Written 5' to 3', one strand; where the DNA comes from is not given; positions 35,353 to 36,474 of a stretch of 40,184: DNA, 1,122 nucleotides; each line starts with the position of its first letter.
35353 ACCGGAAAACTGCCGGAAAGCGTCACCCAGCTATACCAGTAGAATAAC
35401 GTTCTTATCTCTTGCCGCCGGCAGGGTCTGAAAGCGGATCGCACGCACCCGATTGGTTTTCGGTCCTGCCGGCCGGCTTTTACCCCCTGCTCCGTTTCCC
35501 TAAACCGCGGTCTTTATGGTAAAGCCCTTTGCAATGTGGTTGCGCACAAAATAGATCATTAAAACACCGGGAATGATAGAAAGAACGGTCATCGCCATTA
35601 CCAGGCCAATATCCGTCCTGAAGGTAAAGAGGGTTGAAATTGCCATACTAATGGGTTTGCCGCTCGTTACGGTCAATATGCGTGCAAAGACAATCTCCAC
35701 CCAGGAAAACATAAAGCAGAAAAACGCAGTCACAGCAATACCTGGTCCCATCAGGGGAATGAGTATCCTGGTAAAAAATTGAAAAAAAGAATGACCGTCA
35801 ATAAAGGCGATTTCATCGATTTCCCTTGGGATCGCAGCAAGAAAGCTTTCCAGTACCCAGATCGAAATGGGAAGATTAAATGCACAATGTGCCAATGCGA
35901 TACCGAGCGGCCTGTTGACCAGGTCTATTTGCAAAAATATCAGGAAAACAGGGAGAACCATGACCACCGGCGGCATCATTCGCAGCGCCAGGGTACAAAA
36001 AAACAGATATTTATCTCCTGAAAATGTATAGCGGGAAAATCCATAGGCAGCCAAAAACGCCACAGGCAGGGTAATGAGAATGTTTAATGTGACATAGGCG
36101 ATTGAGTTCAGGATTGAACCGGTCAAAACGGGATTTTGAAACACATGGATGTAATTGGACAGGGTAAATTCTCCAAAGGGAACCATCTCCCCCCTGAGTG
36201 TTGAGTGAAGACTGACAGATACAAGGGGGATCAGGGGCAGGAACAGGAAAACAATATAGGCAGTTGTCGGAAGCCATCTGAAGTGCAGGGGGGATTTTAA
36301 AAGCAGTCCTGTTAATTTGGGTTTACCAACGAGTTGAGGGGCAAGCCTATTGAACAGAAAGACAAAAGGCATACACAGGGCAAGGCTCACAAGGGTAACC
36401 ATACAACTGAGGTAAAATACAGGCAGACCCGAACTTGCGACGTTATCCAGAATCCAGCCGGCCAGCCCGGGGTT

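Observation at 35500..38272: Orphan ABC permease pair in which the second permease is fused to an acyltransferase-3 domain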

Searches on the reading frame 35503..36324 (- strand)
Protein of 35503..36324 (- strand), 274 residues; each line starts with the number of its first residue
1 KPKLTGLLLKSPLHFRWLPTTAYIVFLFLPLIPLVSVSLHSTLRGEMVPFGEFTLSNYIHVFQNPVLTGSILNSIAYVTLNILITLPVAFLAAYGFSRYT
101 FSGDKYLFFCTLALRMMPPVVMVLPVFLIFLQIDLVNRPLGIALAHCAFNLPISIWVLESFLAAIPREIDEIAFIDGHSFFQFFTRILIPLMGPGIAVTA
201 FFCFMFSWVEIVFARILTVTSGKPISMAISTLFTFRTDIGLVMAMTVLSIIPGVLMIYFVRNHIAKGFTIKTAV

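Call 23: find_homologous_proteins(query=window:35503-36324:-, max_evalue=0.001)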
Query seq(274 aa) (274 aa): 6153 proteins with E <= 0.001 among 8000 candidates; the best 120 are listed.
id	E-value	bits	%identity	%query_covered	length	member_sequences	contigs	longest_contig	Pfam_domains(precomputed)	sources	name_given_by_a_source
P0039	6.2e-147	507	85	99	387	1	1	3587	PF00528.28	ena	-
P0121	2.6e-129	449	78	98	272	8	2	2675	PF00528.28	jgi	jgi:glycerol transport system permease protein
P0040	2.7e-128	445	77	99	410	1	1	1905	PF00528.28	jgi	jgi:glycerol transport system permease protein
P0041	4.4e-128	445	77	99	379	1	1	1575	PF00528.28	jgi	jgi:glycerol transport system permease protein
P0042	1.1e-127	443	75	95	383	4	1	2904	PF00528.28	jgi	jgi:glycerol transport system permease protein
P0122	2.9e-126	439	76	99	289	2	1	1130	PF00528.28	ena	-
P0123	3.8e-126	438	77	98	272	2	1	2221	PF00528.28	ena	-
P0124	6.1e-125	434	76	98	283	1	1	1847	PF00528.28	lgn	-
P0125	1.2e-124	433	78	95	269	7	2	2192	PF00528.28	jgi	jgi:glycerol transport system permease protein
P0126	6.5e-124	431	77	95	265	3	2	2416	PF00528.28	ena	-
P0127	2.2e-123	429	76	94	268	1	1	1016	PF00528.28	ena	-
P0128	3.6e-122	425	74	98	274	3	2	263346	PF00528.28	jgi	jgi:glycerol transport system permease protein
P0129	2.3e-121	423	75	95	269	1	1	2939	PF00528.28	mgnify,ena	mgnify:CR=1 FL=1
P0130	3.2e-121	422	72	96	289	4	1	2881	PF00528.28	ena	-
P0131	3.0e-120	419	74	98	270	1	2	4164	PF00528.28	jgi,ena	-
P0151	3.6e-105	370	67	96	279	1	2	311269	PF00528.28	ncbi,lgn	-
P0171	3.0e-95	337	61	96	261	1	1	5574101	PF00528.28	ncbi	ncbi:carbohydrate ABC transporter permease [Desulforhopalus sp. 52FAK]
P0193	5.4e-93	330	59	93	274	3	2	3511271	PF00528.28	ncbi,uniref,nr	ncbi:carbohydrate ABC transporter permease [Reinekea marina]|uniref:Carbohydrate ABC transporter per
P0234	1.9e-90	321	60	94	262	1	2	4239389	PF00528.28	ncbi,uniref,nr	ncbi:MAG: carbohydrate ABC transporter permease [Vannielia sp.]|uniref:carbohydrate ABC transporter 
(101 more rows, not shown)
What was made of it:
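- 35500..36276 (-): GlpQ′-like ABC permease domain, aa 384-641, with 6 TM helices. 57-78% identity to unfused Q′ permeases (call 23).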

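Call 24: find_encoding_contigs(protein=P0128, flank=10000, max_places=2)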
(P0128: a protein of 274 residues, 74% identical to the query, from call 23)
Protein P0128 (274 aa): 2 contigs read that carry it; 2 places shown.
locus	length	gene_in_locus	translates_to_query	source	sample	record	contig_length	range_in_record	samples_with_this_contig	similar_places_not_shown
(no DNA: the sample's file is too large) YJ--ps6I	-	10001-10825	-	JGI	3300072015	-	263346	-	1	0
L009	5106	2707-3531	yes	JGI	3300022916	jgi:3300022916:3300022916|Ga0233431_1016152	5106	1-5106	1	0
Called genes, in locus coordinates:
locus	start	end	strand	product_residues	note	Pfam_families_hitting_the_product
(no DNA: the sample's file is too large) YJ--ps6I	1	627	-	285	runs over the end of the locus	PF02596:DUF169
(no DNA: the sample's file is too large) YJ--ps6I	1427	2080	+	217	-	-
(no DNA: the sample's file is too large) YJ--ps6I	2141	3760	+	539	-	PF25917:BSH_RND, PF25954:Beta-barrel_RND_2, PF25990:Beta-barrel_YknX, PF25967:RND-MFP_C (weak)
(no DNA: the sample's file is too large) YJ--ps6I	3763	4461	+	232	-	PF00005:ABC_tran, PF13304:AAA_21 (faint)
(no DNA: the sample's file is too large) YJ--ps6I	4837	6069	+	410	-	PF12704:MacB_PCD, PF02687:FtsX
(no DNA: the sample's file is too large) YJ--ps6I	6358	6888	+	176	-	PF04542:Sigma70_r2, PF08281:Sigma70_r4_2, PF04545:Sigma70_r4 (weak)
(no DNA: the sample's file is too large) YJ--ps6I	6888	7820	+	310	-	-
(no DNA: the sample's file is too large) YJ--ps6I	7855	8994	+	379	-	PF01757:Acyl_transf_3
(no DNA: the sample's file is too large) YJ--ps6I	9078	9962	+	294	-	PF00528:BPD_transp_1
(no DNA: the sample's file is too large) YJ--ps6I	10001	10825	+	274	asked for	PF00528:BPD_transp_1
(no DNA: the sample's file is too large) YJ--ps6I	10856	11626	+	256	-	PF13483:Lactamase_B_3, PF12706:Lactamase_B_2 (faint)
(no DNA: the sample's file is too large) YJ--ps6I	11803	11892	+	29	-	-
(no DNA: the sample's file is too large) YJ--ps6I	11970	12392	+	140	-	PF13483:Lactamase_B_3 (weak), PF00753:Lactamase_B (weak)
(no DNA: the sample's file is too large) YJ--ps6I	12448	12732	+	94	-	-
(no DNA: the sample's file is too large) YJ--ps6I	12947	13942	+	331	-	PF20244:DUF6599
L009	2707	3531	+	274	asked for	PF00528:BPD_transp_1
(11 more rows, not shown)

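Call 25: find_encoding_contigs(protein=P0151, flank=10000, max_places=2)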
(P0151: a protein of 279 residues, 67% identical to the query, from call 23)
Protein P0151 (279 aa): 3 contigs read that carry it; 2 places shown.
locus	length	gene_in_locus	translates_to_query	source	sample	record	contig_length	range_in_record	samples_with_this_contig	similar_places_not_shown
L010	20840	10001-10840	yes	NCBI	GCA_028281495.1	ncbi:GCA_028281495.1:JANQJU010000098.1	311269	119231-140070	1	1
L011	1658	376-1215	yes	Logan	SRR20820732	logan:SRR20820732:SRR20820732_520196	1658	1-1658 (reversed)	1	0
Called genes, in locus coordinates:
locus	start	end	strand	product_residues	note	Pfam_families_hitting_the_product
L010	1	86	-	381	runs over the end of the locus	PF11376:DUF3179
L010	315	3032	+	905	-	PF16078:2-oxogl_dehyd_N, PF00676:E1_dh, PF02779:Transket_pyr, PF16870:OxoGdeHyase_C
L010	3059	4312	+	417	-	PF00364:Biotin_lipoyl, PF02817:E3_binding, PF00198:2-oxoacid_dh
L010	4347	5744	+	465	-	PF00890:FAD_binding_2 (weak), PF01134:GIDA (weak), PF01262:AlaDh_PNT_C (faint), PF07992:Pyr_redox_2, PF12831:FAD_oxidored, PF13738:Pyr_redox_3 (weak), PF00070:Pyr_redox, PF02852:Pyr_redox_dim, +5 more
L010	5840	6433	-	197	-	PF02798:GST_N, PF13417:GST_N_3, PF13409:GST_N_2, PF00043:GST_C, PF13410:GST_C_2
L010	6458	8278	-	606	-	PF25199:nSTAND_NTPase5 (faint), PF00270:DEAD, PF04851:ResIII, PF13245:AAA_19 (weak), PF13604:AAA_30, PF13401:AAA_22 (faint), PF00271:Helicase_C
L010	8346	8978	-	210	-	PF01810:LysE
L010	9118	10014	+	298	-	PF00528:BPD_transp_1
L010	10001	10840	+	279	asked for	PF00528:BPD_transp_1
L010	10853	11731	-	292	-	PF07953:Toxin_R_bind_N, PF13385:Laminin_G_3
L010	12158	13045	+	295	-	PF14394:DUF4423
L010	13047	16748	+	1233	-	PF07953:Toxin_R_bind_N (weak), PF13385:Laminin_G_3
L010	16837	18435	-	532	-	PF01293:PEPCK_ATP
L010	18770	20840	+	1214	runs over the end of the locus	-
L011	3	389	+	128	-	?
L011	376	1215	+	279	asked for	PF00528:BPD_transp_1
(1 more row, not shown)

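Call 50: search_solved_structures(query=window:35503-36321:-, max_evalue=0.001)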
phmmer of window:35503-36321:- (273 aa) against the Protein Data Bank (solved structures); distinct sequences matched with E-value up to 0.001: 7.
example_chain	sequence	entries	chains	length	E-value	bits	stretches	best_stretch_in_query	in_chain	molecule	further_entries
7cad_B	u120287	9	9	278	6e-28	101.6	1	21-268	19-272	ABC transporter, permease protein SugB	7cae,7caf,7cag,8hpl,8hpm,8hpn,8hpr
8ja7_B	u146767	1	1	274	1.6e-27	100.1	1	20-268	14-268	Trehalose transport system permease protein SugB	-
8y5f_C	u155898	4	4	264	2.7e-08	37.1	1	20-254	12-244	Spermidine/putrescine transport system permease protein PotC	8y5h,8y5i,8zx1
8y5g_C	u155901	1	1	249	1.2e-07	34.9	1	20-251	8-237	Spermidine/putrescine transport system permease protein PotC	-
9bcr_I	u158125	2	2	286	3e-07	33.7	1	70-217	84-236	Maltose/maltodextrin transport system permease protein MalG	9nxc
4tqu_N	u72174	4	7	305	5.4e-07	32.9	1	29-225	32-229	AlgM2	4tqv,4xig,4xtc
2r6g_G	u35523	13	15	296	2.1e-06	30.9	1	70-267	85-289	Maltose transport system permease protein malG | Maltose transporter subunit; membrane component of ABC superfamily | Binding-protein-dependent transport system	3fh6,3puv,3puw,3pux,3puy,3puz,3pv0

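Call 54: find_encoding_contigs(protein=P0171, flank=10000, max_places=1)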
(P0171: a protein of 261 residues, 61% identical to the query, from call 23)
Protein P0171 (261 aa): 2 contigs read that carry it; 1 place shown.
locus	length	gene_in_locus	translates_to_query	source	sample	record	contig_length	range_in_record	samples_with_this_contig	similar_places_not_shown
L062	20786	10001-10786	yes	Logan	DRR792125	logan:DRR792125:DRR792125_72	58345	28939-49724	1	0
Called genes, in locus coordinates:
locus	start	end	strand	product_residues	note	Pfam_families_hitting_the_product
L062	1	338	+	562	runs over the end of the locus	PF02518:HATPase_c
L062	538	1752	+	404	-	PF01547:SBP_bac_1, PF13416:SBP_bac_8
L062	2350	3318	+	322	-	PF02663:FmdE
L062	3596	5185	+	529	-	PF00496:SBP_bac_5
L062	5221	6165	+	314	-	PF19300:BPD_transp_1_N, PF00528:BPD_transp_1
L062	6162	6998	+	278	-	PF12911:OppC_N (weak), PF00528:BPD_transp_1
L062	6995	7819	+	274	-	PF00005:ABC_tran, PF13304:AAA_21 (weak)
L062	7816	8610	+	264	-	PF00005:ABC_tran, PF13304:AAA_21 (faint)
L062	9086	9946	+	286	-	PF00528:BPD_transp_1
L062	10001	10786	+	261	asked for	PF00528:BPD_transp_1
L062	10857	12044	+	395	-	PF01757:Acyl_transf_3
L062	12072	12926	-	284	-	PF12833:HTH_18, PF00165:HTH_AraC (weak)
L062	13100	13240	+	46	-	-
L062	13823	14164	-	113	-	PF14579:HHH_6 (faint), PF06514:PsbU (weak), PF14520:HHH_5 (faint), PF14716:HHH_8 (faint), PF12836:HHH_3, PF00633:HHH (weak)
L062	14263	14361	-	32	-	-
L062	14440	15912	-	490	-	PF07991:KARI_N, PF01450:KARI_C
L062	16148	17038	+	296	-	PF00126:HTH_1, PF03466:LysR_substrate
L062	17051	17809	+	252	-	PF01975:SurE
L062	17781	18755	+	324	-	PF01545:Cation_efflux, PF16916:ZT_dimer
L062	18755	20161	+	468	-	PF02254:TrkA_N, PF03435:Sacchrp_dh_NADP (faint), PF13241:NAD_binding_7 (faint), PF02080:TrkA_C, PF02254:TrkA_N, PF02080:TrkA_C (weak)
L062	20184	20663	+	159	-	PF03168:LEA_2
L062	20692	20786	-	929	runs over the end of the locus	PF17152:CHASE8, PF00672:HAMP (weak), PF00512:HisKA, PF02518:HATPase_c, PF00072:Response_reg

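Call 55: find_encoding_contigs(protein=P0193, flank=10000, max_places=1)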
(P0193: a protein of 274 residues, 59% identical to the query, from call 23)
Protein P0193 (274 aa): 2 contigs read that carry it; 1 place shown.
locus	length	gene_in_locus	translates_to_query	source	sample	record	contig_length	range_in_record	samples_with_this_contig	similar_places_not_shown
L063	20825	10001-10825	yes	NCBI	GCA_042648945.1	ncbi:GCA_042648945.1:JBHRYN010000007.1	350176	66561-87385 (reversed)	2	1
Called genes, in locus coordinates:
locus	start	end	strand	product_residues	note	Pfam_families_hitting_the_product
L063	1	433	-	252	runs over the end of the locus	-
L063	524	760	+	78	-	PF16691:DUF5062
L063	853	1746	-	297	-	-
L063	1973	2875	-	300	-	PF00126:HTH_1, PF03466:LysR_substrate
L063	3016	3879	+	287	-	PF02678:Pirin, PF05726:Pirin_C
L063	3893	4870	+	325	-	PF13409:GST_N_2, PF13410:GST_C_2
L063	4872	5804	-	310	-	PF00126:HTH_1, PF03466:LysR_substrate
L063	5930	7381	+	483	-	PF00171:Aldedh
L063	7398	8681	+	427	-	PF00202:Aminotran_3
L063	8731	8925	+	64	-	-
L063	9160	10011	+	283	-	PF00528:BPD_transp_1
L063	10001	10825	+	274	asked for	PF00528:BPD_transp_1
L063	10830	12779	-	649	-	PF01590:GAF, PF00158:Sigma54_activat, PF14532:Sigma54_activ_2, PF07728:AAA_5 (weak), PF01078:Mg_chelatase (weak), PF25601:AAA_lid_14, PF02954:HTH_8, PF13556:HTH_30, +1 more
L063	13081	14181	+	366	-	PF02463:SMC_N (faint), PF00005:ABC_tran, PF13304:AAA_21 (faint)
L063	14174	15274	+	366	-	PF00005:ABC_tran, PF13555:AAA_29 (faint), PF17912:OB_MalK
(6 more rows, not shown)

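Call 58: find_encoding_contigs(protein=P0234, flank=10000, max_places=1)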
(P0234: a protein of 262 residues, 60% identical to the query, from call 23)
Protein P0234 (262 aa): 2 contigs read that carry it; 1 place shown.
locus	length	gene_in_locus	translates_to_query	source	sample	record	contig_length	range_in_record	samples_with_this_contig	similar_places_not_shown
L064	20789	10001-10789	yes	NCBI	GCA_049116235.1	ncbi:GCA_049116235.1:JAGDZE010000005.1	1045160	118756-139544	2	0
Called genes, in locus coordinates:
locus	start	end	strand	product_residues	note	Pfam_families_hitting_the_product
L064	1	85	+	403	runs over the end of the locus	PF02653:BPD_transp_2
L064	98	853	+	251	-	PF02463:SMC_N (faint), PF13476:AAA_23 (weak), PF00005:ABC_tran, PF13304:AAA_21 (faint), PF12399:BCA_ABC_TP_C (weak)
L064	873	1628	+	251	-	PF00005:ABC_tran, PF13304:AAA_21 (faint)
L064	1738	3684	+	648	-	PF16177:ACAS_N, PF00501:AMP-binding, PF13193:AMP-binding_C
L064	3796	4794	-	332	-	PF10604:Polyketide_cyc2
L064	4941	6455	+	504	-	PF00199:Catalase, PF06628:Catalase-rel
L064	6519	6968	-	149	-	PF11071:Nuc_deoxyri_tr3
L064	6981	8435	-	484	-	PF01384:PHO4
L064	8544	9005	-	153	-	PF00293:NUDIX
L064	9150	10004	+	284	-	PF00528:BPD_transp_1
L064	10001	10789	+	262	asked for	PF00528:BPD_transp_1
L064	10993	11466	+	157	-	-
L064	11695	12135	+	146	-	-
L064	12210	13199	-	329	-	PF09084:NMT1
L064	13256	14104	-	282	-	PF00528:BPD_transp_1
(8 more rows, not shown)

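Call 63: find_related_loci(query=A3, collection=metagenome_contigs, flank=10000)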
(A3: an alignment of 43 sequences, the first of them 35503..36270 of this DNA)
Query A3 (256 aa) in metagenome_contigs; peptide patterns used: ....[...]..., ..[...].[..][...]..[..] (x = any residue, [..] = any of these).
600 stretches matched a pattern (row limit reached: there are more); 572 encode a relative of the query (tblastn E <= 1e-3); the best 80 are kept; 80 distinct loci.
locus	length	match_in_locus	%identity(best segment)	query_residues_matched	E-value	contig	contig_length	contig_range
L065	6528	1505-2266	74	1-253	9e-121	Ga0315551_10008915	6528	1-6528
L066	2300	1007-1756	69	5-254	3e-120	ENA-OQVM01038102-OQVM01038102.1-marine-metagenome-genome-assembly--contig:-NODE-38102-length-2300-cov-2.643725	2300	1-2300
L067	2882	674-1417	58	7-254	3e-99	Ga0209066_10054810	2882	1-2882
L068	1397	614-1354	60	8-254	4e-104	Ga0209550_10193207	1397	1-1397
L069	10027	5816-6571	59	3-254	1e-96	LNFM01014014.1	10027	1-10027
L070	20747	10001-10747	59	6-254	3e-96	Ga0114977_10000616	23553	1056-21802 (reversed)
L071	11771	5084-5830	59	4-252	5e-95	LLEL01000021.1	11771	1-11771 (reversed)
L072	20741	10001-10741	58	8-254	4e-93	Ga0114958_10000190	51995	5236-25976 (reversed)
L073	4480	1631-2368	57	8-253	5e-92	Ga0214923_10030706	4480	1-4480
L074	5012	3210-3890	60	28-254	3e-91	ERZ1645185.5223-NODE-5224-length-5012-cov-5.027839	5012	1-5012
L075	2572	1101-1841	58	8-254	4e-94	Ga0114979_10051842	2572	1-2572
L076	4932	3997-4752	56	3-254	2e-91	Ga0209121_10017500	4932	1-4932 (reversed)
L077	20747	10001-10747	54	4-252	2e-90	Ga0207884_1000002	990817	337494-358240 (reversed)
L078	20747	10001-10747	54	4-252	2e-90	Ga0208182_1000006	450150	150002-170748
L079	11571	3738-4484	55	4-252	2e-90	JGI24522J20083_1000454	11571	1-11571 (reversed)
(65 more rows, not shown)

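Call 70: search_protein_families(library=pfam, proteins=[L077:6407-8017:-, L077:8304-9056:+, L077:9081-9950:+, L077:9950-10756:+, L077:10784-11623:-, L077:11623-12495:-, L077:12495-13400:-, L077:13404-14306:-, L077:15691-17172:-, L062:10857-12041:+], max_evalue=0.0001)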
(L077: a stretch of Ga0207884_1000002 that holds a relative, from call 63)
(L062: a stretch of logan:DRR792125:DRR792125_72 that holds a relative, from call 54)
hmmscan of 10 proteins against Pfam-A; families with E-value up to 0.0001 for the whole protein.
L077:6407-8017:- (537 aa): 2 families
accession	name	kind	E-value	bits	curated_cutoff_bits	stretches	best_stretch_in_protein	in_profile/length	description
PF01266.30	DAO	-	1.8e-51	176.2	27.9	1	11-365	1-329/353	FAD dependent oxidoreductase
PF16901.10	DAO_C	-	2.5e-12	47.2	31.4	1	411-507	3-99/126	C-terminal domain of alpha-glycerophosphate oxidase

L077:8304-9056:+ (251 aa): 4 families
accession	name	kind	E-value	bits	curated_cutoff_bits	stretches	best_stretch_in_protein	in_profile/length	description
PF00455.28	DeoRC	-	7.1e-47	159.8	31.8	1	73-231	2-160/160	DeoR C terminal sensor domain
PF08220.18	HTH_DeoR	-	3.5e-19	68.7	21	1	5-59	1-55/57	DeoR-like helix-turn-helix domain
PF08279.18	HTH_11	-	4.1e-08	33.4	25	1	5-48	1-46/55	HTH domain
PF00392.27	GntR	-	4.5e-05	23.5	27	0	19-55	24-61/64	Bacterial regulatory proteins, gntR family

L077:9081-9950:+ (290 aa): 1 family
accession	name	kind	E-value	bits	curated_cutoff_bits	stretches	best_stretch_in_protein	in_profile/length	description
PF00528.27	BPD_transp_1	-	2.5e-13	50.6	26.4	1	80-281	2-181/184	Binding-protein-dependent transport system inner membrane component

L077:9950-10756:+ (269 aa): 1 family
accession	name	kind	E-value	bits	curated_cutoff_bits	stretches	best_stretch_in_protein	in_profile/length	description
PF00528.27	BPD_transp_1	-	3.7e-16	59.8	26.4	1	86-265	2-183/184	Binding-protein-dependent transport system inner membrane component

L077:10784-11623:- (280 aa): 2 families
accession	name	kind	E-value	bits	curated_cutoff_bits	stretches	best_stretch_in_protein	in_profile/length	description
PF00950.22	ABC-3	-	6.8e-75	252.3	20.1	1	10-264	1-256/258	ABC 3 transport family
PF01032.23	FecCD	-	4.9e-07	29.5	26.5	1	58-264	95-306/311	FecCD transport family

L077:11623-12495:- (291 aa): 2 families
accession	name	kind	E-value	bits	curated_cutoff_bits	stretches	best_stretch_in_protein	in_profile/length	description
PF00950.22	ABC-3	-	6.4e-82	275.4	20.1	1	10-265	1-257/258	ABC 3 transport family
PF01032.23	FecCD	-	4.2e-10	39.6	26.5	1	65-264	102-309/311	FecCD transport family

L077:12495-13400:- (302 aa): 3 families
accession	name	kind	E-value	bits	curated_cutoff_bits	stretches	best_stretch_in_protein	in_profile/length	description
PF00005.33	ABC_tran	-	8.2e-32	111.1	25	1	42-187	3-136/137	ABC transporter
PF13304.12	AAA_21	-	5.1e-12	46.9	27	1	149-219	227-300/304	AAA domain, putative AbiEii toxin, Type IV TA system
PF02463.25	SMC_N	-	1.7e-05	24.8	40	0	51-216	25-197/220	RecF/RecN/SMC N terminal domain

L077:13404-14306:- (301 aa): 1 family
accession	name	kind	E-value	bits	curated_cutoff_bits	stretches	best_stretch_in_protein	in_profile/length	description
PF01297.22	ZnuA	-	1.1e-83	281.2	29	1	31-294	1-262/263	Zinc-uptake complex component A periplasmic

L077:15691-17172:- (494 aa): 5 families
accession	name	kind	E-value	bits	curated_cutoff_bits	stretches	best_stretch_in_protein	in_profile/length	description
PF13365.12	Trypsin_2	-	2.7e-37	129.1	27.6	1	107-240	1-144/144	Trypsin-like peptidase domain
PF13180.12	PDZ_2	-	2e-24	86.1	27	2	280-369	2-80/80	PDZ domain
PF00089.32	Trypsin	-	3.1e-20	73.4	20.6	1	105-254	25-207/220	Trypsin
PF17820.7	PDZ_6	-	8.9e-14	51.4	27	1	309-358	6-54/54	PDZ domain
PF00595.29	PDZ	-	1.1e-12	48.6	23.2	1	275-339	7-63/81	PDZ domain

L062:10857-12041:+ (395 aa): 1 family
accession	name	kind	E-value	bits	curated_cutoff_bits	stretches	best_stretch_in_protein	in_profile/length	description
PF01757.29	Acyl_transf_3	-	3.2e-18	66.3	31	1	11-349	2-325/326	Acyltransferase domain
